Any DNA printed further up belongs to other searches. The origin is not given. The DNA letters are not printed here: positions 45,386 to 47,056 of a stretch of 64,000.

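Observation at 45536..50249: Receiver-domain fused to an RlmN/Cfr-family radical SAM methyltransferase, inside a signalling island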

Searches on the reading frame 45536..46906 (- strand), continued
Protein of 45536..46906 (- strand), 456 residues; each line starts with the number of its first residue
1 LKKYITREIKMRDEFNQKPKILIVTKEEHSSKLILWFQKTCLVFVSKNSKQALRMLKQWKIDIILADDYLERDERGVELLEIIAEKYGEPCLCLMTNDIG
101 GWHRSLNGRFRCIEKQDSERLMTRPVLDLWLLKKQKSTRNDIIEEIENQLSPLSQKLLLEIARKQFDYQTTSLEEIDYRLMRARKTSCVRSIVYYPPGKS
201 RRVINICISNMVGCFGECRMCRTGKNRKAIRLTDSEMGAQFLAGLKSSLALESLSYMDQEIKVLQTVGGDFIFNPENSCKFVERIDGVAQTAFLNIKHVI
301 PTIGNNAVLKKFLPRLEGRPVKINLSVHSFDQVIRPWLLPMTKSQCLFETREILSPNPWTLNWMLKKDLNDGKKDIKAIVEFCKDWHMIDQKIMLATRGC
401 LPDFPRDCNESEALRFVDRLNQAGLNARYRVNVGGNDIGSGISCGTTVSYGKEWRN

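Call 38: predict_structure(alignment_id=A2)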
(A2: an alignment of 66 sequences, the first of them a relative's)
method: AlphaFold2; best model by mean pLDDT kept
length: 446 residues; sequences in the alignment: 66
mean_pLDDT: 90.9   pTM: 0.88
mean pLDDT of the five models: 90.9, 89.6, 89.2, 88.9, 88.4
residues with pLDDT >= 90: 325; 70-90: 95; 50-70: 19; < 50: 7
segments of 3 or more residues with pLDDT < 50: 1-3, 443-446
pLDDT, mean of each block of 10 residues (from residue 1): 68 84 93 96 97 96 94 93 92 84 91 89 77 85 75 83 90 86 93 96 95 91 96 92 87 96 98 94 94 98 97 98 97 97 96 98 98 95 95 95 98 97 77 83 48
secondary structure, 60 per line:
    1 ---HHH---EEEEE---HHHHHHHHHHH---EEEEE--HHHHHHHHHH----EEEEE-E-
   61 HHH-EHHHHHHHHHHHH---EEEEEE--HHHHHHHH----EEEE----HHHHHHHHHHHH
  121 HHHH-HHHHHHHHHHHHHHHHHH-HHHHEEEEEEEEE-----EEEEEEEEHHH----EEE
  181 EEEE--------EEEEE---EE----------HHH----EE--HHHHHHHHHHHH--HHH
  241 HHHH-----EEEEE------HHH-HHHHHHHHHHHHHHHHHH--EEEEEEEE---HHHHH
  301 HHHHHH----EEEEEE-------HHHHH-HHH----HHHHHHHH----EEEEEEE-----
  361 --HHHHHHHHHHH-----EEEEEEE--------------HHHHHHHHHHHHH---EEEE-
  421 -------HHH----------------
elements in order: E10-14 H18-28 E32-36 H39-48 E53-57 H66-77 E81-86 H89-96 E101-104 H109-124 H126-143 H145-148 E149-157 E163-170 E178-184 E193-197 H224-235 H238-244 E250-254 H265-282 E285-292 H296-306 E311-316 H324-328 H337-344 E349-355 H363-373 E379-385 H400-412 E416-419

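Call 39: find_encoding_contigs(protein=P0034, flank=6000, max_places=1)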
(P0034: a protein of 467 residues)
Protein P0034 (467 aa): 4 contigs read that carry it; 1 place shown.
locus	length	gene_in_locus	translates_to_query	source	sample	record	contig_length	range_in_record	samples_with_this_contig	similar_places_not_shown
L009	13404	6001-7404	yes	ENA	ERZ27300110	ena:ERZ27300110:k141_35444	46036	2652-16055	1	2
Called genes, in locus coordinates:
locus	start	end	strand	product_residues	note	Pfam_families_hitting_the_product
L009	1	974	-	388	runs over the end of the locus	-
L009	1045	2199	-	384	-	PF01757:Acyl_transf_3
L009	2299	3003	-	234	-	PF00657:Lipase_GDSL, PF13472:Lipase_GDSL_2, PF17182:OSK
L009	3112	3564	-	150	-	PF00072:Response_reg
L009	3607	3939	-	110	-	-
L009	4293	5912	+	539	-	PF00072:Response_reg, PF08448:PAS_4 (weak), PF13426:PAS_9 (weak), PF00512:HisKA, PF02518:HATPase_c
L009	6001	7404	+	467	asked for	PF00072:Response_reg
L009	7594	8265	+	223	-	PF00072:Response_reg, PF00486:Trans_reg_C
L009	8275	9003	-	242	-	-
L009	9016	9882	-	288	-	PF01522:Polysacc_deac_1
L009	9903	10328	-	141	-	-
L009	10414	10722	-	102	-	PF09932:DUF2164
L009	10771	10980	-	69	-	-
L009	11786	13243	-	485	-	PF03979:Sigma70_r1_1, PF00140:Sigma70_r1_2, PF04542:Sigma70_r2, PF04539:Sigma70_r3, PF04545:Sigma70_r4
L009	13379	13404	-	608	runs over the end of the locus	PF01807:Zn_ribbon_DnaG, PF08275:DNAG_N, PF01751:Toprim, PF13155:Toprim_2, PF13362:Toprim_3 (weak), PF13662:Toprim_4, PF10410:DnaB_bind (weak)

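Call 40: find_encoding_contigs(protein=P0024, flank=6000, max_places=1)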
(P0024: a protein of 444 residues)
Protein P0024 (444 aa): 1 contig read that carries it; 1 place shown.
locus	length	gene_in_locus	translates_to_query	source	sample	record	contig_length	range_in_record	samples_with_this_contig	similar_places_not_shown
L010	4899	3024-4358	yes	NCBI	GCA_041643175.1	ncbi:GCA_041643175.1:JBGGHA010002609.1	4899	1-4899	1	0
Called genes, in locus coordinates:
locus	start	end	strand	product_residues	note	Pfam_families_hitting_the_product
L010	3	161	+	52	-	?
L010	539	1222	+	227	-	PF00072:Response_reg, PF00486:Trans_reg_C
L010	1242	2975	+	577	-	PF00512:HisKA, PF02518:HATPase_c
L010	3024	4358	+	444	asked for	PF00072:Response_reg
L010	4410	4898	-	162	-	?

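Call 43: fold_search(model_id=the predicted structure, library=pdb)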
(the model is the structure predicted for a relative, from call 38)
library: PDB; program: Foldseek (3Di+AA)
matches with E <= 10: 1675; with E <= 0.001: 129
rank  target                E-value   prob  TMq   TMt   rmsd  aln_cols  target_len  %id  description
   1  6fz6_A                4.0e-17  1.00  0.56  0.72   9.4       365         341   16  Crystal Structure of a radical SAM methyltransferase from Sphaerobacter thermophilus (released 2019-04-10)
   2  3rfa_B                2.4e-14  1.00  0.52  0.64   3.3       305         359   18  X-ray structure of RlmN from Escherichia coli in complex with S-adenosylmethionine (released 2011-05-11)
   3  3rfa_A                4.4e-14  1.00  0.51  0.67   8.4       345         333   16  X-ray structure of RlmN from Escherichia coli in complex with S-adenosylmethionine (released 2011-05-11)
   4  4pl2_A                4.7e-14  1.00  0.51  0.64   3.2       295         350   18  X-ray crystal structure of C118A RlmN from Escherichia coli (released 2014-05-28)
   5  3rf9_A                1.4e-13  1.00  0.50  0.62   3.3       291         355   18  X-ray structure of RlmN from Escherichia coli (released 2011-05-11)
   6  5hr6_A                1.5e-13  1.00  0.54  0.67   4.3       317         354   17  X-ray crystal structure of C118A RlmN with cross-linked tRNA purified from Escherichia coli (released 2016-04-13)
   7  4pl1_B                1.6e-13  1.00  0.54  0.66   8.3       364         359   17  X-ray crystal structure of C118A RlmN from Escherichia coli with S-adenosylmethionine (released 2014-05-28)
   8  4pl1_A                2.9e-13  1.00  0.51  0.67   3.2       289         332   17  X-ray crystal structure of C118A RlmN from Escherichia coli with S-adenosylmethionine (released 2014-05-28)
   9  5hr7_A                7.0e-13  1.00  0.53  0.64   4.1       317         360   18  X-ray crystal structure of C118A RlmN from Escherichia coli with cross-linked in vitro transcribed tRNA (released 2016-04-13)
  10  3rf9_B                2.2e-12  1.00  0.50  0.62   9.0       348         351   16  X-ray structure of RlmN from Escherichia coli (released 2011-05-11)
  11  5ul3                  8.4e-07  1.00  0.23  0.15  16.8       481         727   11  Structure of Cobalamin-dependent S-adenosylmethionine radical enzyme OxsB with aqua-cobalamin bound (released 2017-04-19)
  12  8t85                  1.4e-06  1.00  0.25  0.32  14.2       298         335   14  Structure of RssB bound to beryllofluoride (released 2024-01-17)
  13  5v1s_A                3.0e-06  1.00  0.35  0.36   5.0       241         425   13  Crystal structure of Streptococcus suis SuiB bound to S-adenosylmethionine (released 2017-08-30)
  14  5v1q_A                5.7e-06  1.00  0.35  0.36  13.3       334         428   13  Crystal structure of Streptococcus suis SuiB (released 2017-08-30)
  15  3hv2_A                6.5e-06  1.00  0.25  0.77   2.5       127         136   18  Crystal structure of signal receiver domain OF HD domain-containing protein FROM Pseudomonas fluorescens Pf-5 (released 2009-06-23)
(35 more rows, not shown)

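Call 59: find_encoding_contigs(protein=P0002, flank=5000, max_places=2)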
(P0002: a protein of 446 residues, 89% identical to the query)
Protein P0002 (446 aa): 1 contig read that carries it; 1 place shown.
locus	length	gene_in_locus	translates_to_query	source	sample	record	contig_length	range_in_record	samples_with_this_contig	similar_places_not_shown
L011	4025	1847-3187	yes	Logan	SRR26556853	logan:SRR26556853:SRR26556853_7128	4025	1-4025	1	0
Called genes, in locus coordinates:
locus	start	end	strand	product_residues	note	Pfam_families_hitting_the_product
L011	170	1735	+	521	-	PF00072:Response_reg, PF00512:HisKA, PF02518:HATPase_c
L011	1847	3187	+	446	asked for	-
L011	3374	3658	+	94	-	-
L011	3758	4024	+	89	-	?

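Call 64: search_protein_families(library=pfam, alignment_id=A2, max_evalue=0.01)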
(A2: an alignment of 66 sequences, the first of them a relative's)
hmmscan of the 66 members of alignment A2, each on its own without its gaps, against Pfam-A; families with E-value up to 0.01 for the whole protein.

A. member 1, P0001 (446 aa): 1 family
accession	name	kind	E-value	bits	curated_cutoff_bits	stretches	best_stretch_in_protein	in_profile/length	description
PF00072.30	Response_reg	-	0.0032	18.1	30.2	1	28-86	20-77/111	Response regulator receiver domain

B. families by the number of members that match (of 66 scanned): 8 families
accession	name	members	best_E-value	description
PF00072.30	Response_reg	60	2.7e-22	Response regulator receiver domain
PF04055.27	Radical_SAM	41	4.4e-09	Radical SAM superfamily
PF20274.4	cREC_REC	6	2.1e-07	Cyclic-phosphate processing Receiver domain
PF19238.5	Radical_SAM_2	2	0.0011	Radical SAM-like domain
PF09345.15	SiaC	1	0.0013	SiaC family regulatory phosphoprotein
PF01806.23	Paramyxo_P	1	0.0015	Paramyxovirinae P phosphoprotein C-terminal region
PF22061.2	CSN7_HB_subdom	1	0.0032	CSN7 helical bundle subdomain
PF10879.14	DUF2674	1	0.0078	Protein of unknown function (DUF2674)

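Call 65: search_protein_families(library=ncbifam, alignment_id=A2, max_evalue=0.01)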
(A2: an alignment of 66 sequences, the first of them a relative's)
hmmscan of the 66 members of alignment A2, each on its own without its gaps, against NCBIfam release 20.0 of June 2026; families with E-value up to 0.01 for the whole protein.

A. member 1, P0001 (446 aa): 6 families
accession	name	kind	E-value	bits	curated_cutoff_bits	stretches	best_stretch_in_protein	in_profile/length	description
NF011034.0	PRK14464.1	equivalog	9e-10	37.8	422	1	195-431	97-322/348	RNA methyltransferase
TIGR00048.1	rRNA_mod_RlmN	equivalog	1e-09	37.9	290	1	119-428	36-335/355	dual-specificity RNA methyltransferase RlmN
NF000424.4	CfrAB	exception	2e-05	24.1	530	1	196-423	99-325/338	Cfr family 23S rRNA (adenine(2503)-C(8))-methyltransferase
NF011024.0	PRK14453.1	equivalog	6.5e-05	22.3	468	1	196-428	103-333/348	23S rRNA (adenine(2503)-C(8))-methyltransferase Cfr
TIGR04432.1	rSAM_Cfr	equivalog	0.00018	20.9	550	1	196-249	101-154/341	Cfr family 23S rRNA (adenine(2503)-C(8))-methyltransferase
NF008396.0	PRK11194.1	equivalog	0.0045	15.9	633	0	183-333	102-245/379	dual-specificity RNA methyltransferase RlmN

B. families by the number of members that match (of 66 scanned): 136 families (the first 25 are shown)
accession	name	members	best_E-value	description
TIGR00048.1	rRNA_mod_RlmN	66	2.5e-34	dual-specificity RNA methyltransferase RlmN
NF011034.0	PRK14464.1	65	1.3e-24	RNA methyltransferase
NF000424.4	CfrAB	65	1.1e-22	Cfr family 23S rRNA (adenine(2503)-C(8))-methyltransferase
TIGR04432.1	rSAM_Cfr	62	1.5e-21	Cfr family 23S rRNA (adenine(2503)-C(8))-methyltransferase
NF011024.0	PRK14453.1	61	1.1e-22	23S rRNA (adenine(2503)-C(8))-methyltransferase Cfr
NF008396.0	PRK11194.1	58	1.5e-21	dual-specificity RNA methyltransferase RlmN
NF011040.0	PRK14470.1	56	2.2e-21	ribosomal RNA large subunit methyltransferase N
NF011031.0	PRK14461.1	55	1.7e-19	ribosomal RNA large subunit methyltransferase N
NF007005.1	PRK09468.1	42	1.3e-14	osmolarity response regulator transcription factor OmpR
TIGR02154.1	PhoB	38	5.8e-16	phosphate regulon transcriptional regulator PhoB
TIGR02956.1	TMAO_torS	38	1.1e-11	TMAO reductase system sensor histidine kinase/response regulator TorS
NF008034.0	PRK10766.1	35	1.2e-15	two-component system response regulator TorR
NF053854.1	RespRegPhoBBctds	35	6.1e-13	two-component system response regulator PhoB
NF053512.1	nitric_RR_NosR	34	7.3e-10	response regulator c-di-GMP phosphodiesterase, NosR family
NF046022.1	RespRegCpdRBruc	33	1.1e-14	cell cycle two-component system response regulator CpdR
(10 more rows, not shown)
